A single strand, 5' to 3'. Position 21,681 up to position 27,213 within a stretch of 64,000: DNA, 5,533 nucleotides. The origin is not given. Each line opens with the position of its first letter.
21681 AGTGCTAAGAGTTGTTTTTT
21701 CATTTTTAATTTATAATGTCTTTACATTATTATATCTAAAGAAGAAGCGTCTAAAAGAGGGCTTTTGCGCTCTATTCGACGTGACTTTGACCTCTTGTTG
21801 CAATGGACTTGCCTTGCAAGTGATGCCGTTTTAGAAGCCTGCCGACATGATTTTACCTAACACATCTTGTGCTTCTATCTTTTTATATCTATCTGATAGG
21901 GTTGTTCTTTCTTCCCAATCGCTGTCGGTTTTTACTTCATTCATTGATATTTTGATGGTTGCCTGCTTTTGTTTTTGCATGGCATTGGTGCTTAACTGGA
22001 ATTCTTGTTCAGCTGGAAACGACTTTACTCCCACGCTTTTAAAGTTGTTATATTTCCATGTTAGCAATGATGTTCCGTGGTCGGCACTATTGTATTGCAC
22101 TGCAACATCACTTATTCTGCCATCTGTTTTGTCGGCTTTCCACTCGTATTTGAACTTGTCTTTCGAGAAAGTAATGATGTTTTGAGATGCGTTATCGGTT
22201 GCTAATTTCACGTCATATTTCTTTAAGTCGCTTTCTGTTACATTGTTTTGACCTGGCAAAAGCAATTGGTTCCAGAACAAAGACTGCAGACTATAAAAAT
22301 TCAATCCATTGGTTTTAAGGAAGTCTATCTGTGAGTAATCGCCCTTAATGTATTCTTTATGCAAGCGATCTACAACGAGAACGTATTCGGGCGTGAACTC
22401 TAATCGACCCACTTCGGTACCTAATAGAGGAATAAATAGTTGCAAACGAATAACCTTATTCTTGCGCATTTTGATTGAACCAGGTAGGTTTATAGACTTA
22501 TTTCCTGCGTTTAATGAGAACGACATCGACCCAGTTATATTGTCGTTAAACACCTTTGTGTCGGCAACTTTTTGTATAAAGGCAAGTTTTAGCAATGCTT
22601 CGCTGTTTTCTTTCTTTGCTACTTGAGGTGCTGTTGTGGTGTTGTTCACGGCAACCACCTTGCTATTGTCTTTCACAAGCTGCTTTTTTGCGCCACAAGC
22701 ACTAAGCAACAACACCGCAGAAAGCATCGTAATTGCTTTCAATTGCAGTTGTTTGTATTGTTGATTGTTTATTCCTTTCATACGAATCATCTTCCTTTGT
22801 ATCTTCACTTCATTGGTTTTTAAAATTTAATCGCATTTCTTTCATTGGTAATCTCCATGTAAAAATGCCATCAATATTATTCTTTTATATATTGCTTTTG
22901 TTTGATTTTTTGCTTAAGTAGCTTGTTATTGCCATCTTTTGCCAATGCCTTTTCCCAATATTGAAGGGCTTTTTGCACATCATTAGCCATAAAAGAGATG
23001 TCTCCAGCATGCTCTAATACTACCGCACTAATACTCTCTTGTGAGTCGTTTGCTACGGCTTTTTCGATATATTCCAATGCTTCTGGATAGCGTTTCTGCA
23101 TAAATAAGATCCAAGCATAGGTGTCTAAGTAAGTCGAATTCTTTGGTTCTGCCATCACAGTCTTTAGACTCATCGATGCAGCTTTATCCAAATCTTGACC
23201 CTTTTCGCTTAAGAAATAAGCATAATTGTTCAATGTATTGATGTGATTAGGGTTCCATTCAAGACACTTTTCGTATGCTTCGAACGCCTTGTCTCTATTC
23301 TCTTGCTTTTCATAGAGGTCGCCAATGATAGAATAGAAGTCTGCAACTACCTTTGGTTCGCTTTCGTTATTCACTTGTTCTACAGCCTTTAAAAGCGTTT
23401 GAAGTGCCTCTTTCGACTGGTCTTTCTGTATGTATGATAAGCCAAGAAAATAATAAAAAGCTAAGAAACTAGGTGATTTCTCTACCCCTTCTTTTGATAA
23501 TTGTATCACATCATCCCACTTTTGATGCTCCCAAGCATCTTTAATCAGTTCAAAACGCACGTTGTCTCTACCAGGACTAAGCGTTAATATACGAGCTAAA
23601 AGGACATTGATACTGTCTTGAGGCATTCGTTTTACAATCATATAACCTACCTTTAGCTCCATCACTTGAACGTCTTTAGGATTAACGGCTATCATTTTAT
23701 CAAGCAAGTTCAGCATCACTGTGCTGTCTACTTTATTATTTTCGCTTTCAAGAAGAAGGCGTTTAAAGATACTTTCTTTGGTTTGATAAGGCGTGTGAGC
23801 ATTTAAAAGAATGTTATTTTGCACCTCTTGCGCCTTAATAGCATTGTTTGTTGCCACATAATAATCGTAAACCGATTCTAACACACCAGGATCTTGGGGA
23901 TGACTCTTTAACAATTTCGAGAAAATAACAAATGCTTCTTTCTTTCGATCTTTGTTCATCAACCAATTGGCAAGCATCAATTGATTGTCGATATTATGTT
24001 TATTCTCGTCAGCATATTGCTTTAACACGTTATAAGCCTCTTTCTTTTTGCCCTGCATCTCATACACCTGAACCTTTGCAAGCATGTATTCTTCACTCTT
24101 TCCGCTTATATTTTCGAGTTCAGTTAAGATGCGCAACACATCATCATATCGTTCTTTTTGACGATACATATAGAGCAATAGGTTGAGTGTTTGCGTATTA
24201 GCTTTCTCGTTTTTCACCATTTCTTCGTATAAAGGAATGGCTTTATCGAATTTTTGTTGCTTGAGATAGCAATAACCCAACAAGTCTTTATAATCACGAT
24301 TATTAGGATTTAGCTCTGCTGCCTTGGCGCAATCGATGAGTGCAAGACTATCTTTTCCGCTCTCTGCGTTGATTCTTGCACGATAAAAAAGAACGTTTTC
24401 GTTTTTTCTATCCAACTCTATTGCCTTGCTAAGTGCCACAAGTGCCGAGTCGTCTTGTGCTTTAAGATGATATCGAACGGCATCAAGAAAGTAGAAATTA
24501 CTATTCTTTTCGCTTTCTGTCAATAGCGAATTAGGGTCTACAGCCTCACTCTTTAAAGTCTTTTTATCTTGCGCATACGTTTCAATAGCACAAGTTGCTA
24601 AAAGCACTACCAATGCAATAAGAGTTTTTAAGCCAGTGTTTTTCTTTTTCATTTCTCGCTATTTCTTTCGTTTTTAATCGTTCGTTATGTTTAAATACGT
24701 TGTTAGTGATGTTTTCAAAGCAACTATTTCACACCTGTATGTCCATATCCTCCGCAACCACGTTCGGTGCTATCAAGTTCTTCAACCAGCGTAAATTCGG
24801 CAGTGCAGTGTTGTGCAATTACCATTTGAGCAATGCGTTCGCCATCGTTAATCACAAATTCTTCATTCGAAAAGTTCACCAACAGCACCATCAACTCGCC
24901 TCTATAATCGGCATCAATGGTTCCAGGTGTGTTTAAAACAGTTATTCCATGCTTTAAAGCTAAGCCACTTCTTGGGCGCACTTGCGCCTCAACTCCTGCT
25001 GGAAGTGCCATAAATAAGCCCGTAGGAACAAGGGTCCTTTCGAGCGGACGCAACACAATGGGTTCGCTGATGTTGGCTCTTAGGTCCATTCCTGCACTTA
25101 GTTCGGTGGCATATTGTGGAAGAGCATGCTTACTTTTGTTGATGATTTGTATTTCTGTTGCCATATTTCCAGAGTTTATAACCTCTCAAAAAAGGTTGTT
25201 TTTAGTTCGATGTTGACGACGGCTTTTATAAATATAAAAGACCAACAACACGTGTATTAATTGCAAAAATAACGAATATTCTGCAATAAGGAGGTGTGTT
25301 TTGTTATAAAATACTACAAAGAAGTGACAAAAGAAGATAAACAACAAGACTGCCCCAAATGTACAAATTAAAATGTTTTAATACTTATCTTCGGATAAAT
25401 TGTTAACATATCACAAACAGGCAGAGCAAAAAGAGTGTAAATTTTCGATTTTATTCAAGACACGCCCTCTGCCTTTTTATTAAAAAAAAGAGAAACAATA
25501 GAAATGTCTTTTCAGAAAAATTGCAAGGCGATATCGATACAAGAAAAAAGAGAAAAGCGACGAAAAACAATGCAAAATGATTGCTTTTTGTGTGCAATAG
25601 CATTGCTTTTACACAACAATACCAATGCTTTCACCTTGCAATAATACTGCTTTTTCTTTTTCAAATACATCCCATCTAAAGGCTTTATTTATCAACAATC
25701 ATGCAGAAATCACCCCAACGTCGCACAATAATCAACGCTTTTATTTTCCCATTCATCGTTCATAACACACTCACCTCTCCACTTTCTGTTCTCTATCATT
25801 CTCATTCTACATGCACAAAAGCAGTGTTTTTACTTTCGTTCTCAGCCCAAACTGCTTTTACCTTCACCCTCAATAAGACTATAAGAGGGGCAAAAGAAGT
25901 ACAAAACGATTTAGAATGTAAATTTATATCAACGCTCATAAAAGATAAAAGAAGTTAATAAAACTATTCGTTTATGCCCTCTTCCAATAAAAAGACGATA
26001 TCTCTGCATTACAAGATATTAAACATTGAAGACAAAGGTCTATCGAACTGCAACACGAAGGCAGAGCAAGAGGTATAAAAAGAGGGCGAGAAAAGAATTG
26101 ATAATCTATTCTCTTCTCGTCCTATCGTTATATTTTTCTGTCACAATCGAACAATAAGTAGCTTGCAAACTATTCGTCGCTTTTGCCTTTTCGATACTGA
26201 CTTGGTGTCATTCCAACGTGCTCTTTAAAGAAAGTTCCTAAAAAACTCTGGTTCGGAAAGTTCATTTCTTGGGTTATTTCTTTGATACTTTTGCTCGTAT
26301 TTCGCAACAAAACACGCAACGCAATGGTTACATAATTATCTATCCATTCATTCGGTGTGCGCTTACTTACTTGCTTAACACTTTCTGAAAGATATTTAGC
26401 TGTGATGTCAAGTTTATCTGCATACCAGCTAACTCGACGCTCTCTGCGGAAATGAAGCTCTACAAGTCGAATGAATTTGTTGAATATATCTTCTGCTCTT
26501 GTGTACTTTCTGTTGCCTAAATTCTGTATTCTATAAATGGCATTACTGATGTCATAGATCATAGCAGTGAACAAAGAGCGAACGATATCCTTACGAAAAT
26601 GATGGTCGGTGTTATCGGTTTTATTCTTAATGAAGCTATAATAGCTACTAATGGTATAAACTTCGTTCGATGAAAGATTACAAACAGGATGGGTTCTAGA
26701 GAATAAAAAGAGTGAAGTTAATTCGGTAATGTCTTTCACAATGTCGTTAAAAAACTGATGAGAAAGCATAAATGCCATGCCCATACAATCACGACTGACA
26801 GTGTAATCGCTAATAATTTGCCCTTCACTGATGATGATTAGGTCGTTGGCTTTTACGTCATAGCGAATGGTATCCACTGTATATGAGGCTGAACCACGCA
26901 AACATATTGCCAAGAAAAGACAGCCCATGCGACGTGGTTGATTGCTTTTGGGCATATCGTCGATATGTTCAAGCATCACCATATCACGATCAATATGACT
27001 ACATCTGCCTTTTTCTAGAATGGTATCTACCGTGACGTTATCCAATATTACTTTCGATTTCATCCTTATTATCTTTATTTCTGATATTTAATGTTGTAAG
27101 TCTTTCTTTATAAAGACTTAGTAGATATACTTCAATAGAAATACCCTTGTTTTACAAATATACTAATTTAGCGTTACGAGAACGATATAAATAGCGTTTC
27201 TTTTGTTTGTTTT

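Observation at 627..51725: Dispersed family of ~88-bp intergenic blocks built from four 22-bp quasi-palindromic units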

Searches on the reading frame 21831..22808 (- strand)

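Call 69: search_protein_families(library=pfam, proteins=[window:21831-22808:-], max_evalue=0.00001)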
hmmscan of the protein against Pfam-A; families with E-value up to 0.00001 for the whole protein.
window:21831-22808:- (325 aa): 1 family
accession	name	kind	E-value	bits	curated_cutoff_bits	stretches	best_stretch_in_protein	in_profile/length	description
PF14125.13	DUF4292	-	3e-55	187.6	23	1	87-311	3-209/209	Domain of unknown function (DUF4292)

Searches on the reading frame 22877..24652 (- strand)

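Call 69: search_protein_families(library=pfam, proteins=[window:22877-24652:-], max_evalue=0.00001)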
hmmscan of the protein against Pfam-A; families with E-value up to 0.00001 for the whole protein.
window:22877-24652:- (591 aa): 18 families
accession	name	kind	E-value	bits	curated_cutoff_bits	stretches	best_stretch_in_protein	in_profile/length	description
PF07719.23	TPR_2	-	8.1e-29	97.8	27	0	437-470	1-34/34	Tetratricopeptide repeat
PF14559.12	TPR_19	-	8e-26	90.6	25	0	200-255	4-59/68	Tetratricopeptide repeat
PF13428.12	TPR_14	-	5.7e-24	82.6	23.5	0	123-159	5-41/44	Tetratricopeptide repeat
PF00515.34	TPR_1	-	4.7e-19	67.8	27.8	0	437-470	1-34/34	Tetratricopeptide repeat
PF23914.1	TPR_CcmH_CycH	-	1.1e-17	64.8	42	1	442-531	55-146/158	Cytochrome c-type biogenesis protein H TPR domain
PF13432.12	TPR_16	-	1.3e-15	58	32.7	0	512-539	37-64/65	Tetratricopeptide repeat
PF13431.12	TPR_17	-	2.7e-15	55.7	24.4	1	459-486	1-28/34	Tetratricopeptide repeat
PF13424.12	TPR_12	-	2.8e-15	56.7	30.1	1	400-466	6-74/77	Tetratricopeptide repeat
PF13429.12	TPR_15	-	1.3e-13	51.4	26.2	1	375-570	89-275/280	Tetratricopeptide repeat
PF12895.13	ANAPC3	-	3.3e-13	50.2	27.2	0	108-177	12-80/82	Anaphase-promoting complex, cyclosome, subunit 3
PF13181.12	TPR_8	-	1e-12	47.5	25.7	1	437-470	1-34/34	Tetratricopeptide repeat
PF13174.12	TPR_6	-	2.4e-12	47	26.3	0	125-148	6-29/33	Tetratricopeptide repeat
PF13176.12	TPR_7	-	1.2e-11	44.2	27.9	0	124-144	4-24/36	Tetratricopeptide repeat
PF25062.1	ARM_TT21_N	-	2.1e-09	37.9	40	0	112-284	20-197/222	Tetratricopeptide repeat protein 21 N-terminal ARM repeat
PF25064.1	ARM_TT21_5th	-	3.2e-08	34.3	27.8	0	130-206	12-91/117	TT21 fifth ARM repeats domain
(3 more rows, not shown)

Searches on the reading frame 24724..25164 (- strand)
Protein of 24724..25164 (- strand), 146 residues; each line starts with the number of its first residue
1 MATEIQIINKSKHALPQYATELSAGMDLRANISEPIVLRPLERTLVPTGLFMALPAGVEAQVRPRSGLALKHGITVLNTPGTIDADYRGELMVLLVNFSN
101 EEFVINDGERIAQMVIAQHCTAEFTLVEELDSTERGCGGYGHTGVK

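Call 13: search_protein_families(library=pfam, proteins=[window:24724-25164:-])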
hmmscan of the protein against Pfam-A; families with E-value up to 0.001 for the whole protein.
window:24724-25164:- (146 aa): 2 families
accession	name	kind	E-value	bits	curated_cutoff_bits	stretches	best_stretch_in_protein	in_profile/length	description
PF00692.24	dUTPase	-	4e-32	111.1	22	1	14-144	4-129/129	dUTPase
PF22769.1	DCD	-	1.8e-12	48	27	1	31-118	66-152/153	dCTP deaminase-like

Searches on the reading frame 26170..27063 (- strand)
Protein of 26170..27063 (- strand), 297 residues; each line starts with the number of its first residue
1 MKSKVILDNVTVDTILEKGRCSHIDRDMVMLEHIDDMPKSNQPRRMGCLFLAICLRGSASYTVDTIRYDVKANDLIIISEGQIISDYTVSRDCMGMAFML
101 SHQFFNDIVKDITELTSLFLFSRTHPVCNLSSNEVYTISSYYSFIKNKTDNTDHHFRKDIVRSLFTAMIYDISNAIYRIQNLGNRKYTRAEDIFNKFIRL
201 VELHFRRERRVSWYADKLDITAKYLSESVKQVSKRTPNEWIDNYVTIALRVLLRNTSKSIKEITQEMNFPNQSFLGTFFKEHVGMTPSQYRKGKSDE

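Call 69: search_protein_families(library=pfam, proteins=[window:26170-27063:-], max_evalue=0.00001)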
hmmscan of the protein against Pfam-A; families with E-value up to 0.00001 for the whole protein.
window:26170-27063:- (297 aa): 2 families
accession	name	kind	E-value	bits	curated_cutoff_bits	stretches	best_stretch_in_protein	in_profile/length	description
PF12833.13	HTH_18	-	2.6e-17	63.3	33.6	1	214-292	1-79/80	Helix-turn-helix domain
PF00165.29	HTH_AraC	-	1.6e-06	28.5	26.6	0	253-292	1-42/42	Bacterial regulatory helix-turn-helix proteins, AraC family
